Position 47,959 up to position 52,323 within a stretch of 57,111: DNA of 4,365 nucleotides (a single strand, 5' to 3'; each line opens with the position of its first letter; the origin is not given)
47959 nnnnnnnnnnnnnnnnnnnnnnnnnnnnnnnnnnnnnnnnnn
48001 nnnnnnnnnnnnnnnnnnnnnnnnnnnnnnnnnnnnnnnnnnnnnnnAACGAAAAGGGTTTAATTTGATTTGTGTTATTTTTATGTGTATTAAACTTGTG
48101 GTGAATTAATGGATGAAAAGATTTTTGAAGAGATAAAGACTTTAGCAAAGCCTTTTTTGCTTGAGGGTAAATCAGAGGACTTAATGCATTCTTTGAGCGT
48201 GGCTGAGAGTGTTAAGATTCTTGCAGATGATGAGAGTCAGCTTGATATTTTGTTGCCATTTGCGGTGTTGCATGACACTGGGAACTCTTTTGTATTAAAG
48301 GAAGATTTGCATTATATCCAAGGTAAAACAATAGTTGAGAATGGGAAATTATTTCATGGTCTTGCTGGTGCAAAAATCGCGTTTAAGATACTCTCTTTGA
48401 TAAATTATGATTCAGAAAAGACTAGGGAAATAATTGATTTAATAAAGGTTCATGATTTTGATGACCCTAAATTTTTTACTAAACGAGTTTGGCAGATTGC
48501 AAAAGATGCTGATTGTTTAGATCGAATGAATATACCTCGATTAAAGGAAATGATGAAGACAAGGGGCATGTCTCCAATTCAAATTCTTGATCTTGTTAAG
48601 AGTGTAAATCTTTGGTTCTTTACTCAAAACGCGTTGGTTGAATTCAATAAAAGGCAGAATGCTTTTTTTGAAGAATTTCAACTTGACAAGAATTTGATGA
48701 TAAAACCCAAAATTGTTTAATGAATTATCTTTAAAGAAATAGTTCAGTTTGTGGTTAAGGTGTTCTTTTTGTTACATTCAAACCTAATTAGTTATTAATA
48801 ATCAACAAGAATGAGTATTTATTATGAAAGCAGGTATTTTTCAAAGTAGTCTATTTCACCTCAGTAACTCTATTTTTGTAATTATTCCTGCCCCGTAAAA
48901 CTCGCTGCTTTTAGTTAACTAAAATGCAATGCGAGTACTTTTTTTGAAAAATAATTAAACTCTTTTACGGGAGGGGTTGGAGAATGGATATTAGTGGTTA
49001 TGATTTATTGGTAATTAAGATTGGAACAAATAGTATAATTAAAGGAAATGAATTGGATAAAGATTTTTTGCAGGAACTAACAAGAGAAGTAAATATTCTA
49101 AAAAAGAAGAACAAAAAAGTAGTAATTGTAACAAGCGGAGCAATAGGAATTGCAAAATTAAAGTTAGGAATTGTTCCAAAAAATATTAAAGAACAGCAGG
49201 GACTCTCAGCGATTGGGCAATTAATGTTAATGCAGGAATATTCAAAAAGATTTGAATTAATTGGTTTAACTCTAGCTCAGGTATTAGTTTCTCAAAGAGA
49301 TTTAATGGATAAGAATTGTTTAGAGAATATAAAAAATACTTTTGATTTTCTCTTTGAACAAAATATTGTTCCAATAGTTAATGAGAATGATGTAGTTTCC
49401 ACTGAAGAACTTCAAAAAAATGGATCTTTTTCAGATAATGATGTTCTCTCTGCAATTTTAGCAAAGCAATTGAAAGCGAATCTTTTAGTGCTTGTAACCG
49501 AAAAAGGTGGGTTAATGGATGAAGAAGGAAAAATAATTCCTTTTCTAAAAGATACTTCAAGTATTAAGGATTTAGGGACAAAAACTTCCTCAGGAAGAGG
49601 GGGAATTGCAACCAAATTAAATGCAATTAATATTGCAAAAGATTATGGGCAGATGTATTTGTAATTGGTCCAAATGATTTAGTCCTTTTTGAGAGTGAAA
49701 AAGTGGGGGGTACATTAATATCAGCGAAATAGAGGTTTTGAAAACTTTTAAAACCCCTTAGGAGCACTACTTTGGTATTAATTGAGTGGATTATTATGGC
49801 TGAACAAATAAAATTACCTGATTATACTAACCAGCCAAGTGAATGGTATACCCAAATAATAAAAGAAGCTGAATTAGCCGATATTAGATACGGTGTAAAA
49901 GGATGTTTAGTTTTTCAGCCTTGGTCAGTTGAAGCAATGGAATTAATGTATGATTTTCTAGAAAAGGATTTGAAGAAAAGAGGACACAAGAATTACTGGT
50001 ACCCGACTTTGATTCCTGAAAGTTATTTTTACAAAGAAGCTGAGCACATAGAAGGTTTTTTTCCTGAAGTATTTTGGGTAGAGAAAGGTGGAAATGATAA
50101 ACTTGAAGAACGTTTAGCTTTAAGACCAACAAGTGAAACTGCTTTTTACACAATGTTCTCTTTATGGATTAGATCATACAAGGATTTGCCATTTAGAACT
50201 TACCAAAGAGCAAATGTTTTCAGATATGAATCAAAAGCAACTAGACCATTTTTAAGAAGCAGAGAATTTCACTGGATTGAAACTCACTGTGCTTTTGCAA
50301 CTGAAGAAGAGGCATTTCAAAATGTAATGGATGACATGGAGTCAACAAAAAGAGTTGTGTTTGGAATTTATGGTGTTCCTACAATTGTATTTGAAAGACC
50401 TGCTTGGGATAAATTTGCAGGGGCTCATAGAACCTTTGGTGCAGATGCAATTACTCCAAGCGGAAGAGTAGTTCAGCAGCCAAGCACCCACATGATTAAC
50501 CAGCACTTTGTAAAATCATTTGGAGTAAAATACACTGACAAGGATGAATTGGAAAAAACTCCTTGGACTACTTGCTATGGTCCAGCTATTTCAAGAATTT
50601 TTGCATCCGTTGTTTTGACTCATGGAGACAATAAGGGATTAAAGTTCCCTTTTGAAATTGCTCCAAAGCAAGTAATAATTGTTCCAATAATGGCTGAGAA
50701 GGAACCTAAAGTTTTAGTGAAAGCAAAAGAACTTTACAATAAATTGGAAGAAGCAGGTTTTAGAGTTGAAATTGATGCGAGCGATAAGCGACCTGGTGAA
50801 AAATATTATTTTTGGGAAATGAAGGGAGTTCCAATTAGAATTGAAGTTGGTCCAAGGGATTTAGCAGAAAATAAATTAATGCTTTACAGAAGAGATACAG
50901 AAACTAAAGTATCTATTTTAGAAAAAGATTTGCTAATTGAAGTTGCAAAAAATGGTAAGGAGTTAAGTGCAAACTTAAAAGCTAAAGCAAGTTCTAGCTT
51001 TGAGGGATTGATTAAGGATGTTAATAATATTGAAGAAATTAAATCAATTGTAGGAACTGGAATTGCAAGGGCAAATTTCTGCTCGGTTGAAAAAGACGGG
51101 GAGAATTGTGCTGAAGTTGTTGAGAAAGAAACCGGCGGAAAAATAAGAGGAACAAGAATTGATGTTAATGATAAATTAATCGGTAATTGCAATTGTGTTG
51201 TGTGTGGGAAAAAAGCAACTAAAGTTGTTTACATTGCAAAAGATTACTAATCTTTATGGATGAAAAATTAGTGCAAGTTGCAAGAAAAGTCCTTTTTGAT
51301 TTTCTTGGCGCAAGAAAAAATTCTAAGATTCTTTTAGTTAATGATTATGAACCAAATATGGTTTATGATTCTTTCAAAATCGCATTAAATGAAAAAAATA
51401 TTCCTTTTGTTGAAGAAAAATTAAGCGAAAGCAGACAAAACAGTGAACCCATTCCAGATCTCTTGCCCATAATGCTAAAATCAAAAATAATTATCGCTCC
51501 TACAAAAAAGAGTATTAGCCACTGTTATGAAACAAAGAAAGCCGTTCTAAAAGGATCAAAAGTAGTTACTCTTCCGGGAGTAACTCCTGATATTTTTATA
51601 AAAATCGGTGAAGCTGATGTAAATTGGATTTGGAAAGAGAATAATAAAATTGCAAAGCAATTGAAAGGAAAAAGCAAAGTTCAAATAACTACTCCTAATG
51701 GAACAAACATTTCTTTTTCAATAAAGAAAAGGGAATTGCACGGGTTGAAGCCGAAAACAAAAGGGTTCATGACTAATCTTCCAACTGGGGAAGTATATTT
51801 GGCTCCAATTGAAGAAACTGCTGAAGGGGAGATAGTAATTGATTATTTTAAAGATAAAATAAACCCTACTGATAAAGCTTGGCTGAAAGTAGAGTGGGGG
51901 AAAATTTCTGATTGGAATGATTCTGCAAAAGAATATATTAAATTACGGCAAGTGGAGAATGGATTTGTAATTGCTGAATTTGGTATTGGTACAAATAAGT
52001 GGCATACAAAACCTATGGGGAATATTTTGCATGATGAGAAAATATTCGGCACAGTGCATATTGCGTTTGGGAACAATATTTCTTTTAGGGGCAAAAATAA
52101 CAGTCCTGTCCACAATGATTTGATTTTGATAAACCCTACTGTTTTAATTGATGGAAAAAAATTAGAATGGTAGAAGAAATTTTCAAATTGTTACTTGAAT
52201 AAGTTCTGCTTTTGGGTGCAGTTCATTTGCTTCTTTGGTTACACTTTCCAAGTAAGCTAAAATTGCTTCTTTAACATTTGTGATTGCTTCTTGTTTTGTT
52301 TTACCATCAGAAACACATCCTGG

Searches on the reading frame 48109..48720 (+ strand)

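Call 70: search_protein_families(library=pfam, proteins=[window:48109-48720:+], max_evalue=0.001)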
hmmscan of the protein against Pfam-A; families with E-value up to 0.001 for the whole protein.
window:48109-48720:+ (203 aa): 1 family
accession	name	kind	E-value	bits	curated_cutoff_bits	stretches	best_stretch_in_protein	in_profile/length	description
PF01966.28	HD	-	1.2e-06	29.2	22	1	27-140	4-116/116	HD domain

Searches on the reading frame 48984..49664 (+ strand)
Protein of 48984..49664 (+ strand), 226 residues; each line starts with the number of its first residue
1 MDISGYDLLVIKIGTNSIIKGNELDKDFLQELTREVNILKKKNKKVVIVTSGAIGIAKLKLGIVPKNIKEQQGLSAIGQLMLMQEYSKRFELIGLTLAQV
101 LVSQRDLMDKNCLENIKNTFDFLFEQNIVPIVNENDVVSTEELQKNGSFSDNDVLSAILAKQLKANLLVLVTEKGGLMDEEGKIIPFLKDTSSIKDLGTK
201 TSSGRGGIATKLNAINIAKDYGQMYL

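Call 70: search_protein_families(library=pfam, proteins=[window:48984-49664:+], max_evalue=0.001)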
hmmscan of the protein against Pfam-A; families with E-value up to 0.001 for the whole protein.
window:48984-49664:+ (226 aa): 1 family
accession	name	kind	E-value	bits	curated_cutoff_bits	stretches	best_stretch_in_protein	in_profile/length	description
PF00696.33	AA_kinase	-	1.9e-29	103.5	24.9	1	8-217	2-221/234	Amino acid kinase family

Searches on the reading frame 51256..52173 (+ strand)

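Call 70: search_protein_families(library=pfam, proteins=[window:51256-52173:+], max_evalue=0.001)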
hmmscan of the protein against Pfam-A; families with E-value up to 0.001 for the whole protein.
window:51256-52173:+ (305 aa): 1 family
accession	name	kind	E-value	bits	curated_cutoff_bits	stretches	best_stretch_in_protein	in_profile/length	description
PF02073.20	Peptidase_M29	-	6.4e-12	45.4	27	1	127-300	190-390/406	Thermophilic metalloprotease (M29)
